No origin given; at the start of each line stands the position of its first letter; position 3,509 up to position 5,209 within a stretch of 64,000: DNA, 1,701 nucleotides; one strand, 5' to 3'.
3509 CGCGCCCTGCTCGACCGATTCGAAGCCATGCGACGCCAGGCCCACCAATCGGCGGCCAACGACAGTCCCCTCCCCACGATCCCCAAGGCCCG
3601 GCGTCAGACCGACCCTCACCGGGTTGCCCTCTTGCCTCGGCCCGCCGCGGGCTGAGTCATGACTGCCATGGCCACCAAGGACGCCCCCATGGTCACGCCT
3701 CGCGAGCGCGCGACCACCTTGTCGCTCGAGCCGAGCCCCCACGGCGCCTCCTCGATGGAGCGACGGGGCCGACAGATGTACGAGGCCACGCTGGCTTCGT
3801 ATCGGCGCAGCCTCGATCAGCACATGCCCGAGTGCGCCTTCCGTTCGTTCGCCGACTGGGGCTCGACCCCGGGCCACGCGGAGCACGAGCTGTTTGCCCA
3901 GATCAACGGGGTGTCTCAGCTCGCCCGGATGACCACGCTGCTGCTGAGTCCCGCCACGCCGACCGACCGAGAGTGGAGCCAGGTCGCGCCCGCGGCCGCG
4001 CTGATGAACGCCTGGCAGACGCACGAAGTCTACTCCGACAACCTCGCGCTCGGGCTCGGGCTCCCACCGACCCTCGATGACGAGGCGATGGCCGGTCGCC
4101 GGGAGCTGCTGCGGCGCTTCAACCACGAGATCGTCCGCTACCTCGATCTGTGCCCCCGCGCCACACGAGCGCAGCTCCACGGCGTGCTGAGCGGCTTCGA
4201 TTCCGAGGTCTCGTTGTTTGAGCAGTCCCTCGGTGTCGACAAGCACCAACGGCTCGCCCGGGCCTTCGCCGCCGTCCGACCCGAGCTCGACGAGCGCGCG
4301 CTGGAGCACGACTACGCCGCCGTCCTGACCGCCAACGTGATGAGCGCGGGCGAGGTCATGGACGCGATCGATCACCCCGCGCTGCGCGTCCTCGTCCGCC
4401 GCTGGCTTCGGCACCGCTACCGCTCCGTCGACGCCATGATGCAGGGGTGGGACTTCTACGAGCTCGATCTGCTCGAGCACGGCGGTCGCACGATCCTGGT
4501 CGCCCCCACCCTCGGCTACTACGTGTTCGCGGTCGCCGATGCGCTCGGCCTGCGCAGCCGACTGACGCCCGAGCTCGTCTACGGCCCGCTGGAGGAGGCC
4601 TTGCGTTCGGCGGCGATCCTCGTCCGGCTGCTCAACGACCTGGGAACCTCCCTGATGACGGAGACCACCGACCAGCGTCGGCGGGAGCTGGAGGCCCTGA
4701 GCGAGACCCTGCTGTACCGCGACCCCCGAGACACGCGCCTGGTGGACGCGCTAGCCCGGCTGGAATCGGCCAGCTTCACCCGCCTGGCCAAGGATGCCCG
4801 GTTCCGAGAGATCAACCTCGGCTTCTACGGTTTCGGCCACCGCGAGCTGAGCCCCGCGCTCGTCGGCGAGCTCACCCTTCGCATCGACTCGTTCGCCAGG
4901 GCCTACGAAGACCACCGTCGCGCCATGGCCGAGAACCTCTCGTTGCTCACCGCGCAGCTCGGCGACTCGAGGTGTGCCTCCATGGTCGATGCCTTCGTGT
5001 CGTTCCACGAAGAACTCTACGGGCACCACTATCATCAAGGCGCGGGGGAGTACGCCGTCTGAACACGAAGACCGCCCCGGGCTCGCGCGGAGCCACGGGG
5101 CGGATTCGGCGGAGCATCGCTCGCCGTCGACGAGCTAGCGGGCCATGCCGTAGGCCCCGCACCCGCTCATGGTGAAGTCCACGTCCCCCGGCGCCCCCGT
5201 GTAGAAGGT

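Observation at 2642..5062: Prenyl diphosphate synthase translationally coupled to an unknown 467-aa helical protein with an NSE/DTE-like motif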

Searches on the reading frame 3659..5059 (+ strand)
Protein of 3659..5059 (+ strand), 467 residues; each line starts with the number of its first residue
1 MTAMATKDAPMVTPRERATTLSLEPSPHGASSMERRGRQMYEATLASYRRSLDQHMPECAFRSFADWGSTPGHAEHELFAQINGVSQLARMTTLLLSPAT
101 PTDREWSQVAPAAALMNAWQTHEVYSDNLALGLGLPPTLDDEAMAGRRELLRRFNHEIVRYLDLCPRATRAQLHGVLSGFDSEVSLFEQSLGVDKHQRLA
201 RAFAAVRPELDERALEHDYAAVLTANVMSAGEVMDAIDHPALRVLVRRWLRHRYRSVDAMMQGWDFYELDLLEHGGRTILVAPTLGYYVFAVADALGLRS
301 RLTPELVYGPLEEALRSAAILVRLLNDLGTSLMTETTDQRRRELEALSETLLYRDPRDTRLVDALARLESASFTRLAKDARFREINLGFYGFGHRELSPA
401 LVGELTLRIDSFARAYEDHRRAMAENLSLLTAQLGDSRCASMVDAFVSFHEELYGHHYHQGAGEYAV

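Call 3: search_protein_families(library=pfam, proteins=[window:3659-5059:+], max_evalue=10)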
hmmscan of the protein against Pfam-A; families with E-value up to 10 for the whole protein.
window:3659-5059:+ (467 aa): 0 families

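Call 4: search_protein_families(library=ncbifam, proteins=[window:3659-5059:+], max_evalue=10)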
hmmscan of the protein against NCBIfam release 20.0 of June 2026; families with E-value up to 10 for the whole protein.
window:3659-5059:+ (467 aa): 0 families

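Call 5: search_solved_structures(query=window:3659-5059:+, max_evalue=10, show_alignments=3)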
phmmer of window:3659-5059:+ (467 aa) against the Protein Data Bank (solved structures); distinct sequences matched with E-value up to 10: 0.
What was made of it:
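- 3659..5062 (+): Class ID non-canonical terpene synthase (467 aa; 464 aa if started at 3668). No Pfam, NCBIfam or PDB-sequence hit (calls 3, 4, 5).
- Tried and rejected: Pfam, NCBIfam and PDB phmmer searches with the single protein found nothing (calls 3, 4, 5).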

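Call 6: find_homologous_proteins(query=window:3659-5059:+, max_evalue=0.001)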
Query window:3659-5059:+ (467 aa): 26 proteins with E <= 0.001 among 8000 candidates.
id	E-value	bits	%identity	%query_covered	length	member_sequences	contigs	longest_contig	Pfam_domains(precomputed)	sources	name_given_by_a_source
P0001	3.5e-135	470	51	93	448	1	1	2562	-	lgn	-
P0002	3.1e-103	364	44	92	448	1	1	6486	-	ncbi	-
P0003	5.6e-99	350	45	88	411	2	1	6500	-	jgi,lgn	-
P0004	3.5e-96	341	43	93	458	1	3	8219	-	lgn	-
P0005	2.1e-93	332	40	92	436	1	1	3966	-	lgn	-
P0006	1.8e-90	322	41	93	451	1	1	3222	-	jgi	jgi:hypothetical protein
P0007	6.3e-88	314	42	92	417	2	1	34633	-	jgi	jgi:hypothetical protein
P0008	2.9e-69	252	36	95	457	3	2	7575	-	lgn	-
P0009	6.4e-66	241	36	95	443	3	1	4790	-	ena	-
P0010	2.6e-62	230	35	91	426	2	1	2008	-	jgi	jgi:hypothetical protein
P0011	2.0e-61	227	36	92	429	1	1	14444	-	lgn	-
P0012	9.0e-59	218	34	92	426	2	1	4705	-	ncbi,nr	ncbi:MAG TPA: hypothetical protein VFL17_02460 [Anaerolineae bacterium]|nr:hypothetical protein [Ana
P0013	1.3e-56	211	33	94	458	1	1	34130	-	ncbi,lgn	-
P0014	1.4e-53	201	32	93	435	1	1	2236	-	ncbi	-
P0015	1.5e-53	201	35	93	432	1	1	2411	-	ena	-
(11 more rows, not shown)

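Call 11: find_encoding_contigs(protein=P0007, flank=10000, max_places=3)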
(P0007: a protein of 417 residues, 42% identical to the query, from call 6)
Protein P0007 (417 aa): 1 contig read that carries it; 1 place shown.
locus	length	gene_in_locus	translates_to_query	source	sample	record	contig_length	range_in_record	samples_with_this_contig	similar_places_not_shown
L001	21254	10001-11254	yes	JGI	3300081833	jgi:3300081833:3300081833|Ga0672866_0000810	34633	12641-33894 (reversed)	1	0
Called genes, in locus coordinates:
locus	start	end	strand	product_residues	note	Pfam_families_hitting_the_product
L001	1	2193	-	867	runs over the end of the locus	PF00912:Transgly, PF00905:Transpeptidase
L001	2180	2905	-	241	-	PF00588:SpoU_methylase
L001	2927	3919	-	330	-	PF03445:DUF294 (faint), PF01909:NTP_transf_2 (weak)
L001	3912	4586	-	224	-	-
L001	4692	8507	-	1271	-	PF17757:UvrB_inter, PF02559:CarD_TRCF_RID, PF00270:DEAD, PF04851:ResIII (weak), PF00271:Helicase_C, PF03461:TRCF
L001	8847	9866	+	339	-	PF00348:polyprenyl_synt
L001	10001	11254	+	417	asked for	-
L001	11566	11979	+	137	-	-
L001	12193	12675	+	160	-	-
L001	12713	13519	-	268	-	-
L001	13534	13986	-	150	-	-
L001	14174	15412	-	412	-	PF00067:p450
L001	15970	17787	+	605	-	-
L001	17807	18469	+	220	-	-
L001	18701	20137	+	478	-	PF26686:DUF8575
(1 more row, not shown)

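Call 12: find_encoding_contigs(protein=P0013, flank=10000, max_places=3)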
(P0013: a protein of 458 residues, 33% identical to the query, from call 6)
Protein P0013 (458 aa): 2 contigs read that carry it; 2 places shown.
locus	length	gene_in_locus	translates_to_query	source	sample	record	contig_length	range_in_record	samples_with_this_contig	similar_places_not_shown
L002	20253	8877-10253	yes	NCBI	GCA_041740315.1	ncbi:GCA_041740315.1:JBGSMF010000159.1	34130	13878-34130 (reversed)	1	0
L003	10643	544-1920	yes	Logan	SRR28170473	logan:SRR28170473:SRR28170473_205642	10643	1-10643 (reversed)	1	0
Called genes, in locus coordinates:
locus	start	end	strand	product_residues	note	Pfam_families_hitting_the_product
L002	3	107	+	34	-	?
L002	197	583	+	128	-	-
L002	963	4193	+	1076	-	PF25873:WHD_MalT, PF14938:SNAP (faint), PF00515:TPR_1 (faint), PF07719:TPR_2 (faint), PF13181:TPR_8 (faint), PF17874:TPR_MalT, PF13424:TPR_12, PF03704:BTAD, +2 more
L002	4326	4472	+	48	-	-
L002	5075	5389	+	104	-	-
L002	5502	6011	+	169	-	PF01584:CheW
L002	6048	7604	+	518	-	PF01739:CheR, PF07719:TPR_2 (faint), PF12895:ANAPC3 (faint), PF13424:TPR_12 (faint), PF13428:TPR_14 (faint), PF13431:TPR_17 (faint), PF13432:TPR_16 (weak), PF14559:TPR_19 (faint), +3 more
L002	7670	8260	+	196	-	PF01584:CheW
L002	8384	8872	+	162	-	PF10604:Polyketide_cyc2, PF03364:Polyketide_cyc (weak)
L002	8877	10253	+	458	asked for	-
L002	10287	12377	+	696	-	PF13517:FG-GAP_3, PF01839:FG-GAP (weak), PF13517:FG-GAP_3, PF07593:UnbV_ASPIC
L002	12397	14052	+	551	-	PF00015:MCPsignal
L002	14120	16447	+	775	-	PF01627:Hpt, PF02895:H-kinase_dim (weak), PF02518:HATPase_c, PF01584:CheW, PF00072:Response_reg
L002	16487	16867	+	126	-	PF00072:Response_reg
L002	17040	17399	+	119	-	-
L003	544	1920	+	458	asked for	-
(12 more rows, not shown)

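Call 13: find_encoding_contigs(protein=P0011, flank=10000, max_places=3)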
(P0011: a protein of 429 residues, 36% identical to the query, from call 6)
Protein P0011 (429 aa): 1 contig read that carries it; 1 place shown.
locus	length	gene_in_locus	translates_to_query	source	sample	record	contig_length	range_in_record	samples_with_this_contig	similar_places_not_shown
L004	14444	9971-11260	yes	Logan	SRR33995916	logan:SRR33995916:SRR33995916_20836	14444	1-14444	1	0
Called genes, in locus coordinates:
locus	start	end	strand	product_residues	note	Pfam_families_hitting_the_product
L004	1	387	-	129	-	?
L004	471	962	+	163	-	PF00293:NUDIX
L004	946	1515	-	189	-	PF01035:DNA_binding_1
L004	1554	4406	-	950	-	PF02743:dCache_1, PF00672:HAMP, PF08448:PAS_4, PF13426:PAS_9, PF01590:GAF, PF13185:GAF_2, PF00512:HisKA, PF02518:HATPase_c, +3 more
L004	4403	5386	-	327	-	PF02608:Bmp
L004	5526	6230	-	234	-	-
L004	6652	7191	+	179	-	PF13513:HEAT_EZ (faint), PF13646:HEAT_2, PF00514:Arm (faint), PF02985:HEAT (faint), PF03130:HEAT_PBS (weak), PF13646:HEAT_2, PF03130:HEAT_PBS (weak)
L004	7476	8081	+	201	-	PF00440:TetR_N, PF13972:TetR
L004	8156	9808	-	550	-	PF01368:DHH, PF00571:CBS, PF07085:DRTGG, PF02833:DHHA2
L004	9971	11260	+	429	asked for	-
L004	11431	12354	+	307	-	PF07992:Pyr_redox_2, PF13738:Pyr_redox_3 (weak)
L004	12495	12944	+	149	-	PF00072:Response_reg (weak)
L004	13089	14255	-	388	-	PF05922:Inhibitor_I9 (weak), PF00082:Peptidase_S8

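Call 15: find_related_loci(query=A1, collection=genome_contigs, flank=10000)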
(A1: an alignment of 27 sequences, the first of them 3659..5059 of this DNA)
Query A1 (467 aa) in genome_contigs; peptide patterns used: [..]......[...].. (x = any residue, [..] = any of these).
11 stretches matched a pattern; 10 encode a relative of the query (tblastn E <= 1e-3); 10 distinct loci.
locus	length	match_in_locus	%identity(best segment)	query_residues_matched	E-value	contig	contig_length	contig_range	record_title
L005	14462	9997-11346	32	16-467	3e-63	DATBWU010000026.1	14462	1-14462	MAG TPA_asm: Anaerolineae bacterium isolate SMAG_U7549 k141_687560, whole genome shotgun sequence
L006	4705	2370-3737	33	10-467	2e-62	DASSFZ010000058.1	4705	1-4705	MAG TPA_asm: Anaerolineae bacterium isolate SMAG_U1019 k141_548432, whole genome shotgun sequence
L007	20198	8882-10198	33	28-467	7e-60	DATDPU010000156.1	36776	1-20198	MAG TPA_asm: Anaerolineae bacterium isolate SMAG_U7929 k141_2845367, whole genome shotgun sequence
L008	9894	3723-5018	31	36-467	2e-53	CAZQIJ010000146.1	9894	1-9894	MAG TPA_asm: uncultured Anaerolineaceae bacterium isolate binchicken_co58_58 genome assembly, contig: NODE_5304_length_9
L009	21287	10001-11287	30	37-466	7e-49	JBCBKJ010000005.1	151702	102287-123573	MAG: Chloroflexota bacterium isolate J06627_21 NODE_5_length_151702_cov_10.403522, whole genome shotgun sequence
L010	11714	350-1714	32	9-467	1e-45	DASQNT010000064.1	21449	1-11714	MAG TPA_asm: Polyangiaceae bacterium isolate SMAG_U10783 k141_296814, whole genome shotgun sequence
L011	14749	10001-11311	31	32-467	3e-44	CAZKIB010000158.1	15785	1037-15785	MAG TPA_asm: uncultured Anaerolineaceae bacterium isolate SRP290908_co1_25 genome assembly, contig: NODE_5065_length_157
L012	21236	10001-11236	30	56-467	4e-44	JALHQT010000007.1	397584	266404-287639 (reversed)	MAG: Anaerolineae bacterium isolate maxbin.031 c_000000000109, whole genome shotgun sequence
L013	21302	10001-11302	32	31-467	7e-43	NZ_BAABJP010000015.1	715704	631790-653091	Pseudonocardia eucalypti strain JCM 18303 sequence15, whole genome shotgun sequence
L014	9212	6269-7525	23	50-467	6e-31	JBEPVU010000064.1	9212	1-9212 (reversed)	MAG: Gammaproteobacteria bacterium isolate 22E.semibin_refined.170 NODE_7043_length_9212_cov_5.667686, whole genome shot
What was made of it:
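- Tried and rejected: Its 10 loci are a lower bound and not a census (call 15).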

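Call 17: predict_structure(alignment_id=A1)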
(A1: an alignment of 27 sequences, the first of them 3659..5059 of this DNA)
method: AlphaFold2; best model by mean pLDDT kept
length: 467 residues; sequences in the alignment: 27
mean_pLDDT: 91.2   pTM: 0.90
mean pLDDT of the five models: 91.2, 90.7, 90.1, 90.0, 89.9
residues with pLDDT >= 90: 389; 70-90: 40; 50-70: 10; < 50: 28
segments of 3 or more residues with pLDDT < 50: 1-23, 25-28
pLDDT, mean of each block of 10 residues (from residue 1): 36 40 50 93 98 97 96 93 92 95 96 98 94 95 95 98 92 96 88 89 93 92 98 97 98 97 94 97 98 97 98 99 97 96 96 85 94 93 96 96 97 98 99 98 96 85 59
secondary structure, 60 per line:
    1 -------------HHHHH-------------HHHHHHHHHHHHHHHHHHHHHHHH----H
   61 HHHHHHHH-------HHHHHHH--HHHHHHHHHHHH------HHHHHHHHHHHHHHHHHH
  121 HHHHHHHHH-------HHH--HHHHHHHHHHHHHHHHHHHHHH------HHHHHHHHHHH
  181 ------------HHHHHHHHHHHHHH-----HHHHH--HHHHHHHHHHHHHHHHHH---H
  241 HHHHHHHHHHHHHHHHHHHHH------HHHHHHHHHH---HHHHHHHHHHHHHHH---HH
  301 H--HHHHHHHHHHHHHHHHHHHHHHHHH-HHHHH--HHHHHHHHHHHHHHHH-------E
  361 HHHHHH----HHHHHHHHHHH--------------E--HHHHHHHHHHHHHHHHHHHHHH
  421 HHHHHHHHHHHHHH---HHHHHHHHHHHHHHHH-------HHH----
elements in order: H14-18 H32-55 H60-68 H76-82 H85-96 H103-129 H142-163 H170-180 H193-206 H212-216 H219-236 H240-261 H268-277 H281-295 H304-328 H330-334 H337-352 H361-366 H371-381 H399-434 H438-453
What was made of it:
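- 3659..5062 (+): AF2 model pLDDT 91.2, pTM 0.90 (call 17).
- Checked: It is all-helical (call 17).
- Fold: the AF2 model has pLDDT 91.2 and pTM 0.90 (call 17).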

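Call 20: search_protein_representatives(protein=window:3659-5059:+)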
Query: 467 residues. Proteins with E-value up to 0.001 (for the whole library): 228; up to 1e-10: 192; up to 1e-30: 113. The best 150 are listed.
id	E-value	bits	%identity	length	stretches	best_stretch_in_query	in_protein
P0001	1.1e-135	469.6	51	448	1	31-467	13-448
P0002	9.9e-104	364.3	46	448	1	38-467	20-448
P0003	1.8e-99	350.3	45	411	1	56-467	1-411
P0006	5.6e-91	322.3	41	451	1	34-467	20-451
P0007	2.0e-88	313.9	43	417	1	40-467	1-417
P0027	1.6e-64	235.1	33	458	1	38-467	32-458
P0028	3.1e-64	234.2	34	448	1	30-467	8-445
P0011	6.4e-62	226.5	36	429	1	41-467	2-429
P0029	6.0e-56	206.9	34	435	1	39-467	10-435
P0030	7.2e-56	206.6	30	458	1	24-467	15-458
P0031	1.3e-55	205.8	37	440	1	42-467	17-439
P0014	4.6e-54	200.6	32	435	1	36-467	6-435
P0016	6.9e-54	200.1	33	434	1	44-467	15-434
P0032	1.1e-53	199.4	35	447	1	13-467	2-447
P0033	3.1e-53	197.9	36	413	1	56-466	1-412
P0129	5.1e-31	124.7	34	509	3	145-391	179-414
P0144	1.0e-27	113.8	27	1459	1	31-466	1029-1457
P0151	2.1e-25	106.2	25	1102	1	42-437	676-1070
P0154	5.5e-24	101.5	24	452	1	46-467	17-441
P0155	1.4e-23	100.2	25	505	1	42-466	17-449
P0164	1.5e-22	96.8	26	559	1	72-467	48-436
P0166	6.9e-22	94.6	25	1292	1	71-467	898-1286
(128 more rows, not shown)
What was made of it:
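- Checked: ORF2 is a real conserved gene: 228 cluster representatives at E<=1e-3 among 1.84 billion proteins (call 20).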

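Call 21: search_protein_families(library=pfam, proteins=[P0144, P0151, P0166, P0129, P0164, P0155], max_evalue=0.01)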
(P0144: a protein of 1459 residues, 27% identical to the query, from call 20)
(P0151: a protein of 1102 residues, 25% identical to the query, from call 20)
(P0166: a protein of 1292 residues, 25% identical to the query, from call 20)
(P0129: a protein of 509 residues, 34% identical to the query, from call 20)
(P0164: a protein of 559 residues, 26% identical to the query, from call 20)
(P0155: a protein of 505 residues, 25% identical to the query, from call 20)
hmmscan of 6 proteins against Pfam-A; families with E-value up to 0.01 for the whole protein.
P0144 (1459 aa): 1 family
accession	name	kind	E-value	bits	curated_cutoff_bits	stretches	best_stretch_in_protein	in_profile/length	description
PF19086.5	Terpene_syn_C_2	-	0.0083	16.3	23.7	0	1262-1326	97-157/199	Terpene synthase family 2, C-terminal metal binding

P0151 (1102 aa): 1 family
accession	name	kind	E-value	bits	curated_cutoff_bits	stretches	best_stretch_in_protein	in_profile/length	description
PF05762.20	VWA_CoxE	-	1e-06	28.8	26.4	1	193-247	42-96/222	VWA domain containing CoxE-like protein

P0166 (1292 aa): 0 families

P0129 (509 aa): 0 families

P0164 (559 aa): 0 families

P0155 (505 aa): 0 families

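Call 22: fold_search(model_id=the predicted structure, library=pdb)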
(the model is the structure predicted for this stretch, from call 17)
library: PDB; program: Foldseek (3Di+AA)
matches with E <= 10: 567; with E <= 0.001: 0
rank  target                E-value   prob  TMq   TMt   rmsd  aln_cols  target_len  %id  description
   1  8h6q_A                2.0e-03  0.99  0.24  0.31  16.2       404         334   11  Class I sesquiterpene synthase BCBOT2 (apo) (released 2023-08-23)
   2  9m25_A                7.8e-03  1.00  0.36  0.50   9.8       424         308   15  Type I diterpene synthase from Streptomyces (released 2026-03-04)
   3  8h6q_C                1.1e-02  0.97  0.25  0.33  16.1       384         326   13  Class I sesquiterpene synthase BCBOT2 (apo) (released 2023-08-23)
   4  9c7l_A                1.2e-02  1.00  0.40  0.54   9.5       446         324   11  Crystal structure of pentalenene synthase variant F76A complexed with 2-fluorofarnesyl diphosphate (released 2024-11-06)
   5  9y6m                  1.2e-02  1.00  0.34  0.44   9.3       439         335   13  Avermitilol synthase: Complex with Mg, inorganic pyrophosphate, and adamantane cation (released 2025-12-17)
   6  6egk_A                1.3e-02  1.00  0.39  0.53   8.1       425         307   11  T181N Cucumene Synthase (released 2018-10-31)
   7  9m25_B                1.3e-02  1.00  0.36  0.50   9.5       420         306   14  Type I diterpene synthase from Streptomyces (released 2026-03-04)
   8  8h6q_B                1.5e-02  0.97  0.25  0.33  15.9       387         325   12  Class I sesquiterpene synthase BCBOT2 (apo) (released 2023-08-23)
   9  9hqb_D                1.7e-02  1.00  0.32  0.46   9.8       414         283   12  1-Epi-Cubenol Synthase from Nonomuraea coxensis (NcECS) in complex with 2,3-DHFPP (released 2025-12-24)
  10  8b4l_A                1.9e-02  1.00  0.36  0.50  10.1       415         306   12  Crystal structure of a selenomethionine-labeled hydropyrene synthase (M75L variant) in its closed conformation (released 2023-10-04)
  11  8h6q_D                2.3e-02  0.94  0.25  0.34  15.5       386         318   12  Class I sesquiterpene synthase BCBOT2 (apo) (released 2023-08-23)
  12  9y6k                  3.0e-02  1.00  0.36  0.46   8.8       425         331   12  Avermitilol synthase T215V: Complex with Mg, inorganic pyrophosphate, and benzyltriethyl ammonium cation (released 2025-12-17)
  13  8b4l_C                3.1e-02  1.00  0.36  0.50  10.1       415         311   12  Crystal structure of a selenomethionine-labeled hydropyrene synthase (M75L variant) in its closed conformation (released 2023-10-04)
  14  6wkg_B                3.6e-02  0.95  0.26  0.36  14.9       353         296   13  Crystal structure of pentalenene synthase mutant F76W (released 2020-08-26)
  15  7w5f_B                3.7e-02  0.96  0.31  0.40  15.0       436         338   10  The apo structure of trichobrasilenol synthase TaTC6 with the space group of monoclinic (released 2022-06-01)
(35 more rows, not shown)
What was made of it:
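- The Foldseek PDB top hits are all class I cyclases (call 22).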

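Call 36: find_encoding_contigs(protein=P0002, flank=8000, max_places=2)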
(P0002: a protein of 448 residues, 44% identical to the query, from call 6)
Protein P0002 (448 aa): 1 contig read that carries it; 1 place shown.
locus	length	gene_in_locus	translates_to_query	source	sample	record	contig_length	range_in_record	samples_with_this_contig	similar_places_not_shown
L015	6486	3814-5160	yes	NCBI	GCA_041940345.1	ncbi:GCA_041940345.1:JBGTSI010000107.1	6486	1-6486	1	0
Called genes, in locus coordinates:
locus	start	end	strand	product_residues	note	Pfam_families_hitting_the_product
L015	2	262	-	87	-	?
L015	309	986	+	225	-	PF08421:Methyltransf_13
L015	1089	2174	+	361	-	PF00962:A_deaminase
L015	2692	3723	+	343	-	PF00348:polyprenyl_synt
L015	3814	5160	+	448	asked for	-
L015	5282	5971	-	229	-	-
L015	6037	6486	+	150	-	?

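Call 37: find_encoding_contigs(protein=P0003, flank=8000, max_places=2)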
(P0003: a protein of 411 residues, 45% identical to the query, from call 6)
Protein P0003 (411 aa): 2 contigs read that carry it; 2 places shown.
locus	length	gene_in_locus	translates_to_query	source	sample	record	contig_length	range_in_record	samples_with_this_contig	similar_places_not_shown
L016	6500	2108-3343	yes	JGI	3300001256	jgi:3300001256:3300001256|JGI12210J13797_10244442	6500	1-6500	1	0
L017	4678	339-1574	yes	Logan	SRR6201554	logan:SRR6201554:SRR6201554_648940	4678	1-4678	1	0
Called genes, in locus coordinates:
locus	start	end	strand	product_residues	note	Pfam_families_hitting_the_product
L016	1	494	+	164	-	?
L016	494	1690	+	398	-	-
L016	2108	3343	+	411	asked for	-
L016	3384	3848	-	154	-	PF10604:Polyketide_cyc2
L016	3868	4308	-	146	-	PF00067:p450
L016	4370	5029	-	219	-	-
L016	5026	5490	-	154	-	-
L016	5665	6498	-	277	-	?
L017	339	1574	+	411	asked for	-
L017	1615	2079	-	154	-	PF10604:Polyketide_cyc2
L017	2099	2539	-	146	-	PF00067:p450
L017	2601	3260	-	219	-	-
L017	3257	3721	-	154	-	-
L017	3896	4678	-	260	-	?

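Call 38: find_encoding_contigs(protein=P0004, flank=8000, max_places=2)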
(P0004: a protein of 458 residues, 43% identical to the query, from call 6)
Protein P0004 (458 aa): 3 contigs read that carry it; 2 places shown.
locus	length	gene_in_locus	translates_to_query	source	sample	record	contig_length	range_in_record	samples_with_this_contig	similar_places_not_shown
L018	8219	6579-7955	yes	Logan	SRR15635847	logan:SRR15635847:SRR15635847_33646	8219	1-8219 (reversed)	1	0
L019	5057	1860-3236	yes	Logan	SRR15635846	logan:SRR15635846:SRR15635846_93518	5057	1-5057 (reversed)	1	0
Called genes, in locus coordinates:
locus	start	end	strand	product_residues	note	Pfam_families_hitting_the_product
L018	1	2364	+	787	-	?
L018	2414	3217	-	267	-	-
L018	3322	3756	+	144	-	-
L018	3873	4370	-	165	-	-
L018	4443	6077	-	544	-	-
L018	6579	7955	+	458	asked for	-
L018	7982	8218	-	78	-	?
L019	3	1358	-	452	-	?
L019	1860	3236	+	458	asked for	-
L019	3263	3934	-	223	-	-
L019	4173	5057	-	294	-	?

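Call 39: find_encoding_contigs(protein=P0001, flank=8000, max_places=2)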
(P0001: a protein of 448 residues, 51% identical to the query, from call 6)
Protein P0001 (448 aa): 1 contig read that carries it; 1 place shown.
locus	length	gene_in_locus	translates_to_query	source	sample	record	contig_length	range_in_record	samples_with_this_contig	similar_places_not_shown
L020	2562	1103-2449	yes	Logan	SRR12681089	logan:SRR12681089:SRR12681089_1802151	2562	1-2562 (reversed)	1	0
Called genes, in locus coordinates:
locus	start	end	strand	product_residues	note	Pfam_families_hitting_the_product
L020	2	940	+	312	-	?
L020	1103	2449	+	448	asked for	-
